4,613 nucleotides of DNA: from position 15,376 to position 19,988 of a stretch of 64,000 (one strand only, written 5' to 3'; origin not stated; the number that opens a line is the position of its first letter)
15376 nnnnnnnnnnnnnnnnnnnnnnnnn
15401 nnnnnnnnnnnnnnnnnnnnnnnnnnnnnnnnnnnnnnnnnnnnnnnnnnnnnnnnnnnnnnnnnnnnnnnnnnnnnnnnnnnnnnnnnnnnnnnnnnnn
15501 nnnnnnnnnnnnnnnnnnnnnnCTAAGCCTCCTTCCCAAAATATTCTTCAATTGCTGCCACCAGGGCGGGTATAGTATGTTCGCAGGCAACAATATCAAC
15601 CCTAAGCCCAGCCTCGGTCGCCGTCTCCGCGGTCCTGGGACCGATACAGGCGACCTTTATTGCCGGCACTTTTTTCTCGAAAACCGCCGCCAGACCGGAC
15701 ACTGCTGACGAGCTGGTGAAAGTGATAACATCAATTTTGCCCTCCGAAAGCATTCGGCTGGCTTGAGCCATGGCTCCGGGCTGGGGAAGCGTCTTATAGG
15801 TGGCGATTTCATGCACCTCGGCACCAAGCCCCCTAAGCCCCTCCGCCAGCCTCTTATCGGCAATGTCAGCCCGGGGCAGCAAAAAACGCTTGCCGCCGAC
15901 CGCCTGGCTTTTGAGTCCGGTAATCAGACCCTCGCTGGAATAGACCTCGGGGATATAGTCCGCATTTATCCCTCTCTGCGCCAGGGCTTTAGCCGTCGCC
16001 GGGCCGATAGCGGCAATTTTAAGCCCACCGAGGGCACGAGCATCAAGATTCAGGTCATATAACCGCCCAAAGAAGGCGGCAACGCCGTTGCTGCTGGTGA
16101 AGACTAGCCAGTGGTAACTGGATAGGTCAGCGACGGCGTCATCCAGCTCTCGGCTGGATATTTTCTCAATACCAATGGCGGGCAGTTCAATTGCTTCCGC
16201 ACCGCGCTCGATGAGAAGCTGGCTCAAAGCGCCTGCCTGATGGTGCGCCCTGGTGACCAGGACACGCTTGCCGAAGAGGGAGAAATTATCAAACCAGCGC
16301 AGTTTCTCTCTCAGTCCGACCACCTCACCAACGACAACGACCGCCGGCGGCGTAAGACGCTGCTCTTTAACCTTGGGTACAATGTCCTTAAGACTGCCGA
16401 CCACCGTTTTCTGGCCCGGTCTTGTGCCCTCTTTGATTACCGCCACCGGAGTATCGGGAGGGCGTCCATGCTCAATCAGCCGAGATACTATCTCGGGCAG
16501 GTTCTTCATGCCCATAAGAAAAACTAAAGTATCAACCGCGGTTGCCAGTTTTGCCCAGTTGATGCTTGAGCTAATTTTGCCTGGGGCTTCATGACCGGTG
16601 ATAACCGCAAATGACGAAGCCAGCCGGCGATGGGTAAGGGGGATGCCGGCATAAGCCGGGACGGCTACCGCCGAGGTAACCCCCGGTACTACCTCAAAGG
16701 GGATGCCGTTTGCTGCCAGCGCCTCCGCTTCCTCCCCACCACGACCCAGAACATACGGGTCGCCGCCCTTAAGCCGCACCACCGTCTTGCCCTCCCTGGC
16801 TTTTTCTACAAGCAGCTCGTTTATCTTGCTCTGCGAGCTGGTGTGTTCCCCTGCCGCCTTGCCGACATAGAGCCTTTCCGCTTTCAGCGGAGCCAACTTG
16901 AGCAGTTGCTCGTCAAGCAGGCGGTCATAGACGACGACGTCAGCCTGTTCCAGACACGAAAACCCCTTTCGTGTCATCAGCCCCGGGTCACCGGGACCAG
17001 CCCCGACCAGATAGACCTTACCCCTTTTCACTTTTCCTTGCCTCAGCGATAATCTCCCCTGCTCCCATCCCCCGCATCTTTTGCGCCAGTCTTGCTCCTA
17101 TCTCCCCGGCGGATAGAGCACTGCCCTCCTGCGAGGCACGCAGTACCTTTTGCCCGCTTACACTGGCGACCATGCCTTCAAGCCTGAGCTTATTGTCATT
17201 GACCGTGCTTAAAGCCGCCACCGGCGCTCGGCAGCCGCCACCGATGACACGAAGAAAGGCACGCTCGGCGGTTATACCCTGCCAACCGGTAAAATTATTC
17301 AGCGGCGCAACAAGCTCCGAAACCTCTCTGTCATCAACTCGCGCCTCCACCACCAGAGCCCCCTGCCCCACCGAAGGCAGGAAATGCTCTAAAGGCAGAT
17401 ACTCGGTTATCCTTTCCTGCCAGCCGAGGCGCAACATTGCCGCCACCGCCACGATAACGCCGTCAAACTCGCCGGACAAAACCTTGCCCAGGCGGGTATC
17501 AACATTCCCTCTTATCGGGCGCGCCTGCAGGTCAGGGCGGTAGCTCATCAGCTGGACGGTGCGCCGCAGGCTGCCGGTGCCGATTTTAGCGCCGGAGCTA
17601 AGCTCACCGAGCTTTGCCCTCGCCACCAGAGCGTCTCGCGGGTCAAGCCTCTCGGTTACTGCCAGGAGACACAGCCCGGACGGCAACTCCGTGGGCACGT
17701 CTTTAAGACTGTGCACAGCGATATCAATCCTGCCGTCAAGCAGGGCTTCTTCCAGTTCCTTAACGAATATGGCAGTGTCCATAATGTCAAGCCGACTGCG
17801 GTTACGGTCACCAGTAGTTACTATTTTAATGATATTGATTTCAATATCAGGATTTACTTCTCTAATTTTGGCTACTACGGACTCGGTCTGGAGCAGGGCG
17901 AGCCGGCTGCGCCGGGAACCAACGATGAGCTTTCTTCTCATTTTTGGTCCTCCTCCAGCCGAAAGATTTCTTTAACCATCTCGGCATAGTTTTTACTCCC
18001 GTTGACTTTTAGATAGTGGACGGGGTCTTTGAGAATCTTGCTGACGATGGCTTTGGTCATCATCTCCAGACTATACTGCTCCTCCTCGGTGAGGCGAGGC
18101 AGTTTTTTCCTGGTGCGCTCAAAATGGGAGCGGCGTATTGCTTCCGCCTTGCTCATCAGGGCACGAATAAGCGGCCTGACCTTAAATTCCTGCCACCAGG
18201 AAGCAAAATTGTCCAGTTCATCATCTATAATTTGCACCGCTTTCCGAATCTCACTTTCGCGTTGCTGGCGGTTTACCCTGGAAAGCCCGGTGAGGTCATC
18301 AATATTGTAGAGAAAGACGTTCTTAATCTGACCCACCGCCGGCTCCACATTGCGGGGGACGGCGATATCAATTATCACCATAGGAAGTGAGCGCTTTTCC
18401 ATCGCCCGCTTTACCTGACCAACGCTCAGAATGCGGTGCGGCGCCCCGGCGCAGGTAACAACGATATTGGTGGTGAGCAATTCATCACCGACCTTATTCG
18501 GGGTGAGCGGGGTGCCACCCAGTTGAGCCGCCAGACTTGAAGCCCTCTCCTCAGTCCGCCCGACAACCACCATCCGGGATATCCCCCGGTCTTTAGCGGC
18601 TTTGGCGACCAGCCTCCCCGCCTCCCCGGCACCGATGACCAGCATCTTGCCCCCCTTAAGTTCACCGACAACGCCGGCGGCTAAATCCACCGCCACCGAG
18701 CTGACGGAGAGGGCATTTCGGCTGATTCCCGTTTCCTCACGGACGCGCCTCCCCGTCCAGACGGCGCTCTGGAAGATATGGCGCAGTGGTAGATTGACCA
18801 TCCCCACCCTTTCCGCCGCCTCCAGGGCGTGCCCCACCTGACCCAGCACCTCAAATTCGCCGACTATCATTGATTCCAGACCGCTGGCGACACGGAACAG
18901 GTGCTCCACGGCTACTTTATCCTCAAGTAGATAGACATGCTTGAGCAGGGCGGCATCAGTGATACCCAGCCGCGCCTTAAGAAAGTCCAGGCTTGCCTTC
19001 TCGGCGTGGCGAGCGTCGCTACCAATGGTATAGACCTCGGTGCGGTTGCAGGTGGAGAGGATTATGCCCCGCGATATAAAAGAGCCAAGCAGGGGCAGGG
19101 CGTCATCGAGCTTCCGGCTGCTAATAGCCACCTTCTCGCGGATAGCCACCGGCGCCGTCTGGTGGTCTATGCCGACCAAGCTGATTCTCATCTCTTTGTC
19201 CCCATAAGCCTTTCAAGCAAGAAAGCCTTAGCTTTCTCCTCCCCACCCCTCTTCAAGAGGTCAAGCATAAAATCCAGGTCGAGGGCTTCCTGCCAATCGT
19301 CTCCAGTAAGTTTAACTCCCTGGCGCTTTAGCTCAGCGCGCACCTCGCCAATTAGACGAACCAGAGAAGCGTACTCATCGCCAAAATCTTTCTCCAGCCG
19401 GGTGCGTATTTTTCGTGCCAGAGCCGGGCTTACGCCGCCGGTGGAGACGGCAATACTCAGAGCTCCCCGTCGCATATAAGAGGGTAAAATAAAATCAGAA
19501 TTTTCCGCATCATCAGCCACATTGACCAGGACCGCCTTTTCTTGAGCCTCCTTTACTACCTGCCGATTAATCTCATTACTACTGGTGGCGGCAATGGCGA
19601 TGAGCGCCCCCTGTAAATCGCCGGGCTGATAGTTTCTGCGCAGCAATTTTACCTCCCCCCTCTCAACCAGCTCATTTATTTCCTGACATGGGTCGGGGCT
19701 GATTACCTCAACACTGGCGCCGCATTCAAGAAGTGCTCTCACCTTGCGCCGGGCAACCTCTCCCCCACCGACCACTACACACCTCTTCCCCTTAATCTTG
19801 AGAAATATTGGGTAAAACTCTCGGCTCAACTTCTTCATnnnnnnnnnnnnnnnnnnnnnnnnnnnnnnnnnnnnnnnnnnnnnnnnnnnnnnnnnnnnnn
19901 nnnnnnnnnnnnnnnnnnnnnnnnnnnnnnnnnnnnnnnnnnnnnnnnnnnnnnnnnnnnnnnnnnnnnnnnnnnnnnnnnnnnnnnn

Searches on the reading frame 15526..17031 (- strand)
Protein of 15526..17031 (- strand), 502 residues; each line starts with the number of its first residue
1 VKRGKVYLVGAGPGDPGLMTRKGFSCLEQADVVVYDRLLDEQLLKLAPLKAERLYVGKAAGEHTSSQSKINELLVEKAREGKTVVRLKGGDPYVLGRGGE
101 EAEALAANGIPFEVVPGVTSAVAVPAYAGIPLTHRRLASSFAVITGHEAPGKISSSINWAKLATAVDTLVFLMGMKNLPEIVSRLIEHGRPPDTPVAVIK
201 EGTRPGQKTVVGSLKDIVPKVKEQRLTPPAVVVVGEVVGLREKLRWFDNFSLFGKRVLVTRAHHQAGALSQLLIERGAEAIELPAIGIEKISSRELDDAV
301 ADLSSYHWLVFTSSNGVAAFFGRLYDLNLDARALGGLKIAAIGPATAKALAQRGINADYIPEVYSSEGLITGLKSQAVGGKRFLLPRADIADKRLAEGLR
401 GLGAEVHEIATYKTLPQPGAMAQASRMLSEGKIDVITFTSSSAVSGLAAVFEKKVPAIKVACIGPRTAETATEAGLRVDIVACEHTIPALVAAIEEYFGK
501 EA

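Call 88: search_protein_families(library=pfam, proteins=[window:15526-17031:-], max_evalue=0.01)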
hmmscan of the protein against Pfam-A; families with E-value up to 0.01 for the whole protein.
window:15526-17031:- (502 aa): 3 families
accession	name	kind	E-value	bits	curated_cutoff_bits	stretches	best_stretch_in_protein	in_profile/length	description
PF02602.20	HEM4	-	1.9e-65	220.7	27.5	1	268-492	2-231/231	Uroporphyrinogen-III synthase HemD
PF00590.25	TP_methylase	-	5.6e-57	193.5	27.8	1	5-217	1-211/212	Tetrapyrrole (Corrin/Porphyrin) Methylases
PF24158.1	DUF7409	-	0.0017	19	27.8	0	342-361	4-23/47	Domain of unknown function (DUF7409)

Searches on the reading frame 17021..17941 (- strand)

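Call 88: search_protein_families(library=pfam, proteins=[window:17021-17941:-], max_evalue=0.01)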
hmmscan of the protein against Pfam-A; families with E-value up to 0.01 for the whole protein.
window:17021-17941:- (307 aa): 2 families
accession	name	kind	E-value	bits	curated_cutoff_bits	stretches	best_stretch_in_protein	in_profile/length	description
PF01379.25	Porphobil_deam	-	4.7e-72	242.3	22.1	1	5-208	1-206/207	Porphobilinogen deaminase, dipyromethane cofactor binding domain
PF03900.20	Porphobil_deamC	-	9.4e-16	58.4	26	1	222-290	3-73/74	Porphobilinogen deaminase, C-terminal domain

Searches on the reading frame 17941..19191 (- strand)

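Call 88: search_protein_families(library=pfam, proteins=[window:17941-19191:-], max_evalue=0.01)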
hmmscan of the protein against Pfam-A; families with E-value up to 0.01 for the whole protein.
window:17941-19191:- (417 aa): 6 families
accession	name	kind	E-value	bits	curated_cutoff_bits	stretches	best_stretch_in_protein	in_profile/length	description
PF05201.20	GlutR_N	-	1.4e-42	145.5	27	1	6-154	1-151/151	Glutamyl-tRNAGlu reductase, N-terminal domain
PF01488.26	Shikimate_DH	-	3.2e-35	121.6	24.3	1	170-301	2-136/138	Shikimate / quinate 5-dehydrogenase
PF00745.25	GlutR_dimer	-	1.1e-23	83.8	22.9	1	317-412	1-99/99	Glutamyl-tRNAGlu reductase, dimerisation domain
PF03435.24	Sacchrp_dh_NADP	-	0.0012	19.6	25.1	1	184-233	2-52/129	Saccharopine dehydrogenase NADP binding domain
PF03807.23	F420_oxidored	-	0.0013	19.7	21.6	1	185-248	4-67/94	NADP oxidoreductase coenzyme F420-dependent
PF13460.12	NAD_binding_10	-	0.0061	16.9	27.2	0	188-377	3-156/184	NAD(P)H-binding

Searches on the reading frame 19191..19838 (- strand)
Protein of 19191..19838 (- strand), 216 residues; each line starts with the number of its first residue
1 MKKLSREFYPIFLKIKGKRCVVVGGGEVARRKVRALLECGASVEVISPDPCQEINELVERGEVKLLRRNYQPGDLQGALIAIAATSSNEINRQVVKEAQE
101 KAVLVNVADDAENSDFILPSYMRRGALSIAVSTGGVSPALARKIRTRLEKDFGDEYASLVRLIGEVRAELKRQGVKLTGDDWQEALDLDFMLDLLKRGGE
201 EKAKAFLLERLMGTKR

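Call 54: search_protein_families(library=pfam, proteins=[window:19191-19838:-], max_evalue=1e-8)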
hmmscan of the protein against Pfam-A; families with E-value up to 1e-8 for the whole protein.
window:19191-19838:- (216 aa): 2 families
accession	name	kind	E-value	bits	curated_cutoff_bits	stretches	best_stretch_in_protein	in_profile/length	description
PF13241.12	NAD_binding_7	-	2e-33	115.5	22.1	1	11-120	1-104/104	Putative NAD(P)-binding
PF14824.11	Sirohm_synth_M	-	4.2e-10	39.4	25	1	124-150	1-27/28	Sirohaem biosynthesis protein central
